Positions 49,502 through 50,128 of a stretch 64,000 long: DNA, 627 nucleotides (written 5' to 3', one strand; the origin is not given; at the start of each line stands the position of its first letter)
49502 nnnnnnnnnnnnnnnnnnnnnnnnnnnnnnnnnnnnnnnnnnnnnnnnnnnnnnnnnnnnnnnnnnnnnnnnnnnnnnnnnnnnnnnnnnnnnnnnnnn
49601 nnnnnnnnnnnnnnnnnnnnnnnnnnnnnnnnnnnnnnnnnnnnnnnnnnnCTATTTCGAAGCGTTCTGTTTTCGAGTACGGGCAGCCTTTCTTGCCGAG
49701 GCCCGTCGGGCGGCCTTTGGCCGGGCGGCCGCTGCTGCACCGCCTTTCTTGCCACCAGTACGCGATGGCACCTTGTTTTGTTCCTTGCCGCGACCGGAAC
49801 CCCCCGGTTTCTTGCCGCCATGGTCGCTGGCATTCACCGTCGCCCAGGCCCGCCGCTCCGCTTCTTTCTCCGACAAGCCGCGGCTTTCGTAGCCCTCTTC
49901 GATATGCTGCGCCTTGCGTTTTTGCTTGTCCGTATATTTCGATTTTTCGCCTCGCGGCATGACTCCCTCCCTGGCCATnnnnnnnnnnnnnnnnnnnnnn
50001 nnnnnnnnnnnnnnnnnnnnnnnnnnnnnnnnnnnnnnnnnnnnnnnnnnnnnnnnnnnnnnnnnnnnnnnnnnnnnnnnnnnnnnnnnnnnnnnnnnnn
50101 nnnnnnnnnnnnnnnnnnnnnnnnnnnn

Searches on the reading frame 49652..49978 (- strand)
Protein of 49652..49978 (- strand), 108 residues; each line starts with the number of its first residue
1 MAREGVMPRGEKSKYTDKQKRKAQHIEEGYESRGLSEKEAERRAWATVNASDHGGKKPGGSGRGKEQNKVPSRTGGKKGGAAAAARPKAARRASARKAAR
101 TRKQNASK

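Call 8: search_protein_families(library=pfam, max_evalue=0.01, proteins=[window:49652-49978:-])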
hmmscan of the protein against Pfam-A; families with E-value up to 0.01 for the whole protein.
window:49652-49978:- (108 aa): 0 families

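Call 9: search_protein_families(library=ncbifam, max_evalue=0.01, proteins=[window:49652-49978:-])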
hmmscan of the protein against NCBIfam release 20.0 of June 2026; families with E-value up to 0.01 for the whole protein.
window:49652-49978:- (108 aa): 0 families

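Call 10: find_homologous_proteins(query=window:49652-49960:-, max_evalue=0.001)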
Query window:49652-49960:- (102 aa): 7978 proteins with E <= 0.001 among 8000 candidates; the best 120 are listed.
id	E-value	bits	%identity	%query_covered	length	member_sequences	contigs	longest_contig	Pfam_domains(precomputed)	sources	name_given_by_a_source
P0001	3.0e-53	196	100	100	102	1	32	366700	-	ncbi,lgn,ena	ncbi:MAG: hypothetical protein U0805_02280 [Pirellulales bacterium]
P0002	9.0e-47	175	89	100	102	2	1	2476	-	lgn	-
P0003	5.0e-41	157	87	66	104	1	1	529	-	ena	-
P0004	6.7e-41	157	81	100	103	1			-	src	-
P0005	1.7e-40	155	82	65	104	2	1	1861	-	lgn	-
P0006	2.0e-40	155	79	99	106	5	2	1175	-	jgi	-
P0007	2.1e-40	155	80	99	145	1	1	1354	-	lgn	-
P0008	3.3e-40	154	80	100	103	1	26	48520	-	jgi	jgi:hypothetical protein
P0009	3.5e-40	154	81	99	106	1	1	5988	-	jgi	jgi:hypothetical protein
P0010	3.7e-40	154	79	100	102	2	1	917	-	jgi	jgi:hypothetical protein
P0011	4.4e-40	154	82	98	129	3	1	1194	-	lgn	-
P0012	8.0e-40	153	85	73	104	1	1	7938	-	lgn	-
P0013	8.1e-40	153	79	99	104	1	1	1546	-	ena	-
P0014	1.1e-39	153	85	65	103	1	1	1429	-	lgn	-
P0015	1.3e-39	152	77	73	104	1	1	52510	-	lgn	-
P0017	1.5e-39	152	86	73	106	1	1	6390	-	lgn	-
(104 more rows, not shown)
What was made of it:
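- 49652..49960 (-): Gene for a 102-aa basic protein (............). It belongs to a very large uncurated family. Its Shine-Dalgarno sequence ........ lies at 49970-49963. Call 10: more than 7900 homologues, and an identical protein annotated as hypothetical in a Pirellulales MAG.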

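Call 12: find_related_loci(query=A1, collection=genome_contigs, flank=3000)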
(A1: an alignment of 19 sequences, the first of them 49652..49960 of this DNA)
Query A1 (102 aa) in genome_contigs; peptide patterns used: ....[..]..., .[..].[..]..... (x = any residue, [..] = any of these).
600 stretches matched a pattern (row limit reached: there are more); 592 encode a relative of the query (tblastn E <= 1e-3); the best 80 are kept; 80 distinct loci.
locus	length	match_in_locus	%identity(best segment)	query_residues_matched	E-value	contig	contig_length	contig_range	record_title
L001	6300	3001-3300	78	1-100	1e-44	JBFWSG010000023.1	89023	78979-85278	MAG: Pirellulales bacterium isolate CA_2019_TPBF_224 NODE_2204_length_89023_cov_23.550880_TPBF, whole genome shotgun seq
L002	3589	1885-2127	75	1-81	5e-35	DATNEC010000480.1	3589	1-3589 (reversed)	MAG TPA_asm: Pirellulales bacterium isolate SMAG_U11258 k141_781403, whole genome shotgun sequence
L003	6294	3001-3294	66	1-99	9e-35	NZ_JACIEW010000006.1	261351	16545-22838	Devosia subaequoris strain DSM 23447 Ga0373328_06, whole genome shotgun sequence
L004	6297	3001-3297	67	1-99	3e-34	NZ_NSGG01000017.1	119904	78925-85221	Mesorhizobium sp. WSM3859 contig_17, whole genome shotgun sequence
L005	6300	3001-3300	69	1-100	9e-34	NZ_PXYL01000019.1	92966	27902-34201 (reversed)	Pseudaminobacter soli (ex Li et al. 2025) strain JCM 19897 ZB100018, whole genome shotgun sequence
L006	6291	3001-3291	67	1-98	8e-34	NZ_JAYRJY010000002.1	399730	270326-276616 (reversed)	MAG: Ferrovibrio sp. isolate SZ_szas3bin.2 NODE_23_length_399730_cov_7.3437, whole genome shotgun sequence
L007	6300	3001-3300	72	1-100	4e-33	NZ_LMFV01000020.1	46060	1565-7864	Mesorhizobium sp. Root552 contig_27, whole genome shotgun sequence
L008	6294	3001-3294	65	1-99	3e-33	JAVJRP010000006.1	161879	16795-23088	MAG: Devosia sp. isolate D1-CHI-27 k141_44836, whole genome shotgun sequence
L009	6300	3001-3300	65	1-101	6e-33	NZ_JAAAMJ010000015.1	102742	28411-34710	Aurantimonas aggregata strain KCTC 52919 NODE_15, whole genome shotgun sequence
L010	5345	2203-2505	75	1-102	9e-33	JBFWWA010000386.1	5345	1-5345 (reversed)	MAG: Planctomycetaceae bacterium isolate CA_2019_TPBS_106 NODE_54424_length_5345_cov_2.626869_TPBS, whole genome shotgun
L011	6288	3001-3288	75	1-96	2e-32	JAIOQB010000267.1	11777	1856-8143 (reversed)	MAG: Planctomycetia bacterium isolate LakeFargette_0920_ALND_MAG_62_14 LacPavin_0920_ALND_scaffold_473087, whole genome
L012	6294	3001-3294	73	1-99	2e-32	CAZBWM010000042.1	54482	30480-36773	MAG TPA_asm: uncultured Planctomycetaceae bacterium isolate binchicken_co322_16 genome assembly, contig: NODE_1100_lengt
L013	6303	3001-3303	66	1-101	3e-32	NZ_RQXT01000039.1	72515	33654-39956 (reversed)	Mesorhizobium tamadayense strain DSM 28320 39, whole genome shotgun sequence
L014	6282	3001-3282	66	1-99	4e-31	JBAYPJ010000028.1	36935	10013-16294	MAG: Novosphingobium sp. isolate SO_2016_LW2_135 scaffold01819_LW138R_2016, whole genome shotgun sequence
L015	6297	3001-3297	69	1-99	4e-31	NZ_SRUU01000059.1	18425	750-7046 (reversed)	Mesorhizobium sp. M1C.F.Ca.ET.210.01.1.1 NODE_59_length_18425_cov_21.1755, whole genome shotgun sequence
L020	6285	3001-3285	72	1-96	4e-30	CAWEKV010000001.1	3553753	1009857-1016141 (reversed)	MAG: uncultured Planctomycetia bacterium isolate MFD05747.bin.2.36 genome assembly, contig: contig_1707, whole genome sh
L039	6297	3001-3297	66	1-100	1e-28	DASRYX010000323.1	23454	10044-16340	MAG TPA_asm: Planctomycetaceae bacterium isolate SMAG_U13665 k141_330888, whole genome shotgun sequence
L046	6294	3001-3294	65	1-99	8e-28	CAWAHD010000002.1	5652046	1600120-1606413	MAG: uncultured Isosphaeraceae bacterium isolate MFD02248.bin.2.64 genome assembly, contig: contig_17005, whole genome s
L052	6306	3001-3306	65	1-99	1e-27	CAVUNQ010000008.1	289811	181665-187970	MAG: uncultured Planctomycetota bacterium isolate MFD02579.bin.2.36 genome assembly, contig: contig_15787, whole genome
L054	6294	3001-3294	63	1-99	2e-27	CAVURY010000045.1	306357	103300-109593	MAG: uncultured Planctomycetota bacterium isolate MFD09671.bin.3.67 genome assembly, contig: contig_4009, whole genome s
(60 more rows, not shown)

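Call 15: find_encoding_contigs(protein=P0001, flank=10000, max_places=3)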
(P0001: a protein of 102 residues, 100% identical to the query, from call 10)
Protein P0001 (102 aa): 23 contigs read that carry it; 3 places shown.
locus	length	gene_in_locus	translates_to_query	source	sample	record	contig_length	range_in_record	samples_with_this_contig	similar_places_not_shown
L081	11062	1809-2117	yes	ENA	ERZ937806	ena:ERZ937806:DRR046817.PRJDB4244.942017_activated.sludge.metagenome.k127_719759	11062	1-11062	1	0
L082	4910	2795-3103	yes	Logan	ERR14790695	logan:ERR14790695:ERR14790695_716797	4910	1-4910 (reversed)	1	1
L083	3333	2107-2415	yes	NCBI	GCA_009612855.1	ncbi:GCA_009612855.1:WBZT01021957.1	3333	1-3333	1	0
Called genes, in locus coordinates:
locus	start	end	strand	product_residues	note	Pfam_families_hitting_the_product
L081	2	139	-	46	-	?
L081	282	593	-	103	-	-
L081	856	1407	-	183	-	-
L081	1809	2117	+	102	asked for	-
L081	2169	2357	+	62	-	-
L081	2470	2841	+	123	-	PF01627:Hpt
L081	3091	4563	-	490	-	PF00072:Response_reg, PF00004:AAA (faint), PF00158:Sigma54_activat, PF14532:Sigma54_activ_2, PF07728:AAA_5 (weak), PF25601:AAA_lid_14, PF02954:HTH_8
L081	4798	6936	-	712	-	PF00072:Response_reg, PF01590:GAF (faint), PF13185:GAF_2 (faint), PF13492:GAF_3 (weak), PF00512:HisKA, PF02518:HATPase_c, PF00072:Response_reg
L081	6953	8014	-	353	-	PF00072:Response_reg, PF23198:PDE8A_N (faint), PF00072:Response_reg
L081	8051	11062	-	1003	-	?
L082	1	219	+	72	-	?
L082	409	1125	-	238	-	-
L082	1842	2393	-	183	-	-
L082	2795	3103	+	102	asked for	-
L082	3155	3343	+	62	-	-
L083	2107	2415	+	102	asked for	-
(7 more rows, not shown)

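Call 16: find_related_loci(query=window:49652-49960:-, collection=metagenome_contigs, flank=2500)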
Query window:49652-49960:- (102 aa) in metagenome_contigs; peptide patterns used: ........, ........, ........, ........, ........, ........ (x = any residue, [..] = any of these).
600 stretches matched a pattern (row limit reached: there are more); 162 encode a relative of the query (tblastn E <= 1e-3); the best 80 are kept; 80 distinct loci.
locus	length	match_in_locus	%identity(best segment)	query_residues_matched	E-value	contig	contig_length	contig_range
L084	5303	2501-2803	69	1-101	1e-32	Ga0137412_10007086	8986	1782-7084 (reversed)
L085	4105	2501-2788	62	1-97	3e-32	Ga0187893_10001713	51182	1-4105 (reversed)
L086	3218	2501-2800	70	1-101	5e-32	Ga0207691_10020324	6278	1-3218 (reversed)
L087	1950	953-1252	69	1-101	2e-31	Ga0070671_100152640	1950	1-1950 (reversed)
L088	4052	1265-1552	72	1-97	3e-31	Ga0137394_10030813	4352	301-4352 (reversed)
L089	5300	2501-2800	69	1-101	1e-30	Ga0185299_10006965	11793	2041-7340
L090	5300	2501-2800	69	1-101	1e-30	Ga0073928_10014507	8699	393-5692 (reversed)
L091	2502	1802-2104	67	1-102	2e-30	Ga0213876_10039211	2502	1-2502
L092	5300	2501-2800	64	1-101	3e-29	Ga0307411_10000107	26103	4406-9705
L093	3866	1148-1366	73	1-74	2e-29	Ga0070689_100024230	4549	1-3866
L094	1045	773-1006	70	1-79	5e-30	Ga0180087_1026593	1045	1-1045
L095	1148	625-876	75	1-85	1e-29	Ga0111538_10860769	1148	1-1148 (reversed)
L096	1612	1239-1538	68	1-100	4e-29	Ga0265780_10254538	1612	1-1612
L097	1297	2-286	65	2-100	9e-29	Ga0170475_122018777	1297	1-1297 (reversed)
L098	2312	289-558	59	1-98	4e-28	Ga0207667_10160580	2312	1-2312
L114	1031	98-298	88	1-67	5e-27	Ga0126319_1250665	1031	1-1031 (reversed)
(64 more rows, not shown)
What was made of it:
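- Tried and rejected: The metagenome locus set (call 16) was taxonomically mixed and added little.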

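Call 22: find_encoding_contigs(protein=P0002, flank=3000, max_places=2)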
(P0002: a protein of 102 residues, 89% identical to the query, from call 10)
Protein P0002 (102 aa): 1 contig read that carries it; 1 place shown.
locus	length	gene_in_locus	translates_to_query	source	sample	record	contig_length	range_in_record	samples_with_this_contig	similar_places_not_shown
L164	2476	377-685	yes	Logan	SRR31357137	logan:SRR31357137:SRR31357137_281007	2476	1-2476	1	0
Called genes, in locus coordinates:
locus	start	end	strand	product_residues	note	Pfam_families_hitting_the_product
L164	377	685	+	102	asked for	-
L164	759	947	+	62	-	-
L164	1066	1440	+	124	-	PF01627:Hpt (weak)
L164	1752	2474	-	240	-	?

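Call 23: find_encoding_contigs(protein=P0008, flank=3000, max_places=2)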
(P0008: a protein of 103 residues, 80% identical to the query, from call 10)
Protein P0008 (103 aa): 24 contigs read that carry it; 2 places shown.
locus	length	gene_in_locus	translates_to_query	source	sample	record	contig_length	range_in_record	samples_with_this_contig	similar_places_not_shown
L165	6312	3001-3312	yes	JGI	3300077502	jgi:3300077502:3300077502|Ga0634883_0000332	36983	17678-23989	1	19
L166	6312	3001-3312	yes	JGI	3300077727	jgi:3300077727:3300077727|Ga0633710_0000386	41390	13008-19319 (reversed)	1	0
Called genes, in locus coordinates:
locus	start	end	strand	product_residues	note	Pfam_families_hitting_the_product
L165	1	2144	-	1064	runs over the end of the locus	PF01568:Molydop_binding (faint), PF12838:Fer4_7, PF13247:Fer4_11 (weak)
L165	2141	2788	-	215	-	PF02085:Cytochrom_CIII (faint), PF22113:Mtrc-MtrF_II-IV_dom (faint), PF14522:Cytochrome_C7 (weak), PF14537:Cytochrom_c3_2 (weak)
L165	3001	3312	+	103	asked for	-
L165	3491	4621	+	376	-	PF13439:Glyco_transf_4, PF20706:GT4-conflict, PF00534:Glycos_transf_1, PF13692:Glyco_trans_1_4, PF13524:Glyco_trans_1_2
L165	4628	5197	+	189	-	PF04289:DUF447_N, PF20766:DUF447_C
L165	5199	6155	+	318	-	PF00288:GHMP_kinases_N (weak), PF08544:GHMP_kinases_C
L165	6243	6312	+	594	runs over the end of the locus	PF00005:ABC_tran, PF13191:AAA_16 (faint), PF13476:AAA_23 (faint), PF13555:AAA_29 (faint), PF25199:nSTAND_NTPase5 (faint), PF12848:ABC_tran_Xtn, PF00005:ABC_tran, PF16326:ABC_tran_CTD, +3 more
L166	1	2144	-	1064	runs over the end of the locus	PF01568:Molydop_binding (faint), PF12838:Fer4_7, PF13247:Fer4_11 (weak)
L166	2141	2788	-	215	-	PF02085:Cytochrom_CIII (faint), PF22113:Mtrc-MtrF_II-IV_dom (faint), PF14522:Cytochrome_C7 (weak), PF14537:Cytochrom_c3_2 (weak)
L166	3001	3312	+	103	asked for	-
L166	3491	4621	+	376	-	PF13439:Glyco_transf_4, PF20706:GT4-conflict, PF00534:Glycos_transf_1, PF13692:Glyco_trans_1_4, PF13524:Glyco_trans_1_2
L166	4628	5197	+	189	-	PF04289:DUF447_N, PF20766:DUF447_C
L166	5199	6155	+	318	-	PF00288:GHMP_kinases_N (weak), PF08544:GHMP_kinases_C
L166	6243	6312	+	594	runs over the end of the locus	PF00005:ABC_tran, PF13191:AAA_16 (faint), PF13476:AAA_23 (faint), PF13555:AAA_29 (faint), PF25199:nSTAND_NTPase5 (faint), PF12848:ABC_tran_Xtn, PF00005:ABC_tran, PF16326:ABC_tran_CTD, +3 more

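Call 24: find_encoding_contigs(protein=P0012, flank=3000, max_places=2)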
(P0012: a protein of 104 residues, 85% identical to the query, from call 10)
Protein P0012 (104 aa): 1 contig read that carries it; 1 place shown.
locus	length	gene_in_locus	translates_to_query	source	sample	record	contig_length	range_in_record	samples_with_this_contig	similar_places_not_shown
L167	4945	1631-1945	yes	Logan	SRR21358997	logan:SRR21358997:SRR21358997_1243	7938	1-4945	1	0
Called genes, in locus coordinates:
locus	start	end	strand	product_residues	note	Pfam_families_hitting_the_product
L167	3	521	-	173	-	?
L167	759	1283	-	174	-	PF11181:YflT (weak)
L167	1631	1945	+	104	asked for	-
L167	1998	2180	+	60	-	-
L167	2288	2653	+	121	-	PF01627:Hpt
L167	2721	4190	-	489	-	PF00072:Response_reg, PF00004:AAA (faint), PF00158:Sigma54_activat, PF14532:Sigma54_activ_2, PF07728:AAA_5 (weak), PF25601:AAA_lid_14, PF02954:HTH_8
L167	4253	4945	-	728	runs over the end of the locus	PF00072:Response_reg, PF01590:GAF (weak), PF13185:GAF_2 (weak), PF00512:HisKA, PF02518:HATPase_c, PF00072:Response_reg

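Call 25: find_encoding_contigs(protein=P0017, flank=3000, max_places=2)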
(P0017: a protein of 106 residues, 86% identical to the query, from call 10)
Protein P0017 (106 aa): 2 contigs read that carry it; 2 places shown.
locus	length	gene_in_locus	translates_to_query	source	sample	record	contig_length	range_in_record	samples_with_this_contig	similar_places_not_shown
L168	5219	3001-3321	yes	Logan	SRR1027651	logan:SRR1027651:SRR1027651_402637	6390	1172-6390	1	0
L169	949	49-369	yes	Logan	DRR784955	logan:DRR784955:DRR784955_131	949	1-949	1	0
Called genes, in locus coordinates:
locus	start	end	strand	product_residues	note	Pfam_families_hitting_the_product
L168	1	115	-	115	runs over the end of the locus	-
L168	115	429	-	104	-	-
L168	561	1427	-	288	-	PF00106:adh_short, PF08659:KR, PF13561:adh_short_C2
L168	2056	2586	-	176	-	PF11181:YflT (weak)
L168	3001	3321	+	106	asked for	-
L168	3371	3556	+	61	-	-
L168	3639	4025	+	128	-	PF01627:Hpt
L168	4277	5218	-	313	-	?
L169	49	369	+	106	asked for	-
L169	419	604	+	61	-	-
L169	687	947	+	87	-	?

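Call 26: find_encoding_contigs(protein=P0015, flank=3000, max_places=2)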
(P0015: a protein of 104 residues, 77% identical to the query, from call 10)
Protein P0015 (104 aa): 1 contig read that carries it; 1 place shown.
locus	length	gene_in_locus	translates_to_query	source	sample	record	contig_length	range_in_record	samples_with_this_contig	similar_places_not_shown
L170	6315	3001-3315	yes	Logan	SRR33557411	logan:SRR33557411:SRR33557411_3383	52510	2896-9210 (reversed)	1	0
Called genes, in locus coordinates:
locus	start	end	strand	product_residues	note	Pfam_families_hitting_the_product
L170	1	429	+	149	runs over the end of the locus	PF07332:Phage_holin_3_6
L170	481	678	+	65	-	-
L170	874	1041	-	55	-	PF07043:DUF1328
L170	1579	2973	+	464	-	-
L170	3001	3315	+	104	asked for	-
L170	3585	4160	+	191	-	-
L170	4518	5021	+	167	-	PF11181:YflT (faint)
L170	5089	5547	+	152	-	-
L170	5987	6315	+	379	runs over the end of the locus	PF08450:SGL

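Call 27: find_encoding_contigs(protein=P0009, flank=3000, max_places=2)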
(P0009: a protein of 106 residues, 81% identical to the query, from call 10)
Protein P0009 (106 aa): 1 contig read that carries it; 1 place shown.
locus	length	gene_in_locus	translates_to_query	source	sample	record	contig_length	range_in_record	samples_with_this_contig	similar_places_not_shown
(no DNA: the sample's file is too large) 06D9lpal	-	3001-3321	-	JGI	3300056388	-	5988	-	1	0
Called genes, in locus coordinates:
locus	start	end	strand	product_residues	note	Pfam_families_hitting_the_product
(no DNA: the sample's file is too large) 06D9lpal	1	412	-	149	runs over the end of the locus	?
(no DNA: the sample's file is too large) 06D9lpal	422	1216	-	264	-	PF23441:SDR, PF00106:adh_short, PF08659:KR, PF13561:adh_short_C2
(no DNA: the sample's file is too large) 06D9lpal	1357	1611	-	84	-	-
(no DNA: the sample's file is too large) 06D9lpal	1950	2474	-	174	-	PF11181:YflT (weak)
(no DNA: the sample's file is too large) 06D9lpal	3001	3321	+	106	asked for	-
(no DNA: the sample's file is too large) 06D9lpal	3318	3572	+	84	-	-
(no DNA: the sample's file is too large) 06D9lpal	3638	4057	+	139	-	PF01627:Hpt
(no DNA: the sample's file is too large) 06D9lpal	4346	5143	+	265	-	-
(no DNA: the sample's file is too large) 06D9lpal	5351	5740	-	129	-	PF07589:PEP_exosort_dom (weak)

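Call 49: search_protein_families(library=pfam, max_evalue=10, alignment_id=A1)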
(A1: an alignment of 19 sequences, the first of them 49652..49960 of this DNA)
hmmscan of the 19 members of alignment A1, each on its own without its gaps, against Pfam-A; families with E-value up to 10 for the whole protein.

A. member 1, window:49652-49960:- (102 aa): 0 families

B. families by the number of members that match (of 19 scanned): 1 family
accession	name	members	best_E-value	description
PF04614.17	Pex19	1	0.21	Pex19 protein family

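Call 50: search_solved_structures(query=A1, max_evalue=10, show_alignments=2)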
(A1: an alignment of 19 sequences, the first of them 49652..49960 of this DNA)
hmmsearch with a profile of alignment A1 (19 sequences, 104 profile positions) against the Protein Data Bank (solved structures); distinct sequences matched with E-value up to 10: 0.
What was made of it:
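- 49652..49960 (-): Calls 8, 9, 49 and 50: no Pfam, NCBIfam or PDB match.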

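Call 56: predict_structure(alignment_id=A1)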
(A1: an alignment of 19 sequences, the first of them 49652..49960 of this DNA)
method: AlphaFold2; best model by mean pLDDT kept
length: 102 residues; sequences in the alignment: 19
mean_pLDDT: 68.6   pTM: 0.40
mean pLDDT of the five models: 68.6, 68.3, 66.0, 65.2, 65.1
residues with pLDDT >= 90: 0; 70-90: 57; 50-70: 29; < 50: 16
segments of 3 or more residues with pLDDT < 50: 49-58, 67-69
pLDDT, mean of each block of 10 residues (from residue 1): 60 83 84 82 62 44 51 59 78 83 66
secondary structure, 60 per line:
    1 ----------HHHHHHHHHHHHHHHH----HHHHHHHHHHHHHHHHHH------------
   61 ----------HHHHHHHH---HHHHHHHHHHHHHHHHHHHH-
elements in order: H11-26 H31-48 H71-78 H82-101
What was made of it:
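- Checked: Only residues about 49-69 have low confidence (call 56), so 'disordered' is only partly right.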

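Call 59: fold_search(model_id=the predicted structure, library=pdb)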
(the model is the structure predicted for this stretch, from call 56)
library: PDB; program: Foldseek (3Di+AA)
matches with E <= 10: 23; with E <= 0.001: 0
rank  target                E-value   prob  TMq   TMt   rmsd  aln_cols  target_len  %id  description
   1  9flg_MODEL_1_A        3.3e+00  0.04  0.20  0.16  15.2        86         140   16  Solution NMR structure of the Delta60 domain of the hepatitis delta virus small antigen SHDAg (released 2025-04-16)
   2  5xnb_P                3.7e+00  0.16  0.34  0.35  11.8        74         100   12  Crystal structure of the IcmS-IcmW-DotL complex of the Legionella type IVb secretion system (released 2017-09-27)
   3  1tfe                  4.5e+00  0.51  0.34  0.25   4.5        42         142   12  DIMERIZATION DOMAIN OF EF-TS FROM T. THERMOPHILUS (released 1996-11-08)
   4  9l0x_G                5.4e+00  0.15  0.35  0.29   3.5        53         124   15  Cryo-EM structure of E.coli transcription initiation complex with Escherichia phage Mu late transcription activator C (released 2025-12-17)
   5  9l0x_H                6.2e+00  0.09  0.28  0.27   4.1        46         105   13  Cryo-EM structure of E.coli transcription initiation complex with Escherichia phage Mu late transcription activator C (released 2025-12-17)
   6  3gt0                  7.0e+00  0.47  0.34  0.16   0.8        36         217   14  Crystal structure of pyrroline 5-carboxylate reductase from Bacillus cereus. Northeast Structural Genomics Consortium Ta (released 2009-04-21)
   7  5xnb_D                7.0e+00  0.18  0.29  0.28  11.5        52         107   13  Crystal structure of the IcmS-IcmW-DotL complex of the Legionella type IVb secretion system (released 2017-09-27)
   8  6o3q_MODEL_1_A        7.0e+00  0.13  0.32  0.55   4.9        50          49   14  NMR solution structure of vicilin-buried peptide-8 (VBP-8) (released 2019-04-24)
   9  8ui7_D                7.0e+00  0.09  0.27  0.11   3.9        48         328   21  Cryo-EM map of human clmap-clamp loader ATAD5-RFC-gapped PCNA complex in intermediate state 3 (released 2024-05-29)
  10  9evt_U                7.5e+00  0.15  0.33  0.27   6.1        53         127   19  Structure of the small subunit of the flowering plant mitoribosome with the maturation factor RsgA (released 2026-03-18)
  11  9fsr_S                8.0e+00  0.10  0.33  0.11   7.5        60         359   15  RNA Polymerase III Class III Open Mini Pre-initiation Complex 1 (OC1-mini) (released 2025-01-15)
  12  9krw_C                8.0e+00  0.08  0.24  0.04   4.3        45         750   11  E. coli MaeB apo form (released 2025-12-03)
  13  2h09                  8.5e+00  0.41  0.30  0.24   0.6        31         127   22  Crystal structure of diphtheria toxin repressor like protein from E. coli (released 2007-05-15)
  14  6a6a_A                8.5e+00  0.30  0.27  0.15   0.8        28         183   21  VanYB in complex with D-Alanine (released 2018-09-05)
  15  5xnb_A                8.5e+00  0.15  0.29  0.29  11.5        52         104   13  Crystal structure of the IcmS-IcmW-DotL complex of the Legionella type IVb secretion system (released 2017-09-27)
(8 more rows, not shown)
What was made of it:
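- Tried and rejected: Pfam, NCBIfam, PDB sequence search and Foldseek against PDB all gave nothing (calls 8, 9, 49, 50, 59).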

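Call 60: search_dna_similar(query=window:49652-49960:-, collection=plasmids, mode=protein, max_rows=30)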
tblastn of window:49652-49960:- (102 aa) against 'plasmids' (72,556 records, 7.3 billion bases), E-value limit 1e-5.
Records with a match: 211; places in all: 216; records where one place covers at least 80% of the query: 0.
Best place of each record, by identity: 80-90% 175; 60-80% 36.
By first word of the organism name: Rhizobium 146; Agrobacterium 12; Mesorhizobium 7; Ensifer 5; Shinella 5; Bradyrhizobium 4; Pseudochrobactrum 4; Azospirillum 4; Acinetobacter 4; Sphingobium 3; and 10 more.
By predicted mobility (MOB-suite, as given by PLSDB): non-mobilizable 126; conjugative 46; mobilizable 39.
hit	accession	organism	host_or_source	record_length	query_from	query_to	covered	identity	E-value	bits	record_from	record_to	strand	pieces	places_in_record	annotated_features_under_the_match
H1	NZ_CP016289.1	Rhizobium leguminosarum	Vavilovia formosa,cell culture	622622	1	43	42%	88.4%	7e-18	84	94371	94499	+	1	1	plasmid stabilization protein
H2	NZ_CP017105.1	Rhizobium gallicum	Phaseolus vulgaris,Whole ...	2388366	1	43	42%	88.4%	9e-18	84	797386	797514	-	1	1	none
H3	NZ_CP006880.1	Rhizobium gallicum bv. gallicum R602sp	Phaseolus vulgaris,whole ...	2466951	1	43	42%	88.4%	1e-17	83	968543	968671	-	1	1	record has no annotation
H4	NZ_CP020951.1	Rhizobium sp. CIAT894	-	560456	1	43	42%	88.4%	1e-17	83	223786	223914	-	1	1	plasmid stabilization protein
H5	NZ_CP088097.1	Rhizobium sp. SU303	cell culture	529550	1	43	42%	88.4%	1e-17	83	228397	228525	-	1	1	plasmid stabilization protein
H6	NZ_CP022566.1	Rhizobium leguminosarum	Root nodule,Pisum sativum root-nodule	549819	1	43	42%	88.4%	1e-17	83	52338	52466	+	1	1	plasmid stabilization protein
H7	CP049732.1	Rhizobium leguminosarum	Pisum sativum,Pisum sativum nodules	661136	1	43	42%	88.4%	2e-17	83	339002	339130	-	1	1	plasmid stabilization protein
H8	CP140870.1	Rhizobium ruizarguesonis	Trifolium pratense,whole organism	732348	1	43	42%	88.4%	2e-17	83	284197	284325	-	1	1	plasmid stabilization protein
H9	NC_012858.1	Rhizobium leguminosarum bv. trifolii WSM1325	-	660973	1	43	42%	88.4%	2e-17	83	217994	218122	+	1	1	hypothetical protein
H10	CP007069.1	Rhizobium leguminosarum bv. trifolii CB782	plant root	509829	1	43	42%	88.4%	2e-17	82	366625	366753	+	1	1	plasmid stabilization protein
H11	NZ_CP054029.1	Rhizobium hidalgonense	Pisum sativum l. (pea),Pure culture,Pea ...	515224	1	43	42%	88.4%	2e-17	82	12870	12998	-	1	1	hypothetical protein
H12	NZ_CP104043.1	Rhizobium sp. WSM4643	Pisum sativum,Cell culture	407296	1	43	42%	88.4%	2e-17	82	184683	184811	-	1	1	hypothetical protein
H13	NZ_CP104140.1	Rhizobium sp. WSM1274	Vicia sp.,cell culture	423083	1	43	42%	88.4%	2e-17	82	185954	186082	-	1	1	hypothetical protein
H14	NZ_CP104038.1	Rhizobium sp. SRDI969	Pisum sativum,Cell culture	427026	1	43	42%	88.4%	2e-17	82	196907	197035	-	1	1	hypothetical protein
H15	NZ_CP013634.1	Rhizobium sp. N324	Phaseolus vulgaris,Whole ...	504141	1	43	42%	88.4%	2e-17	82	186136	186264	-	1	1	hypothetical protein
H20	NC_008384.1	Rhizobium johnstonii 3841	-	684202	1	43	42%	88.4%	2e-17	82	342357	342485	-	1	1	hypothetical protein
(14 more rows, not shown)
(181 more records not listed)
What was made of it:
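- On ParE toxin / plasmid stabilisation protein (the label some sources give the 102-aa protein): The label appears to be a propagated mis-annotation (calls 10, 60).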
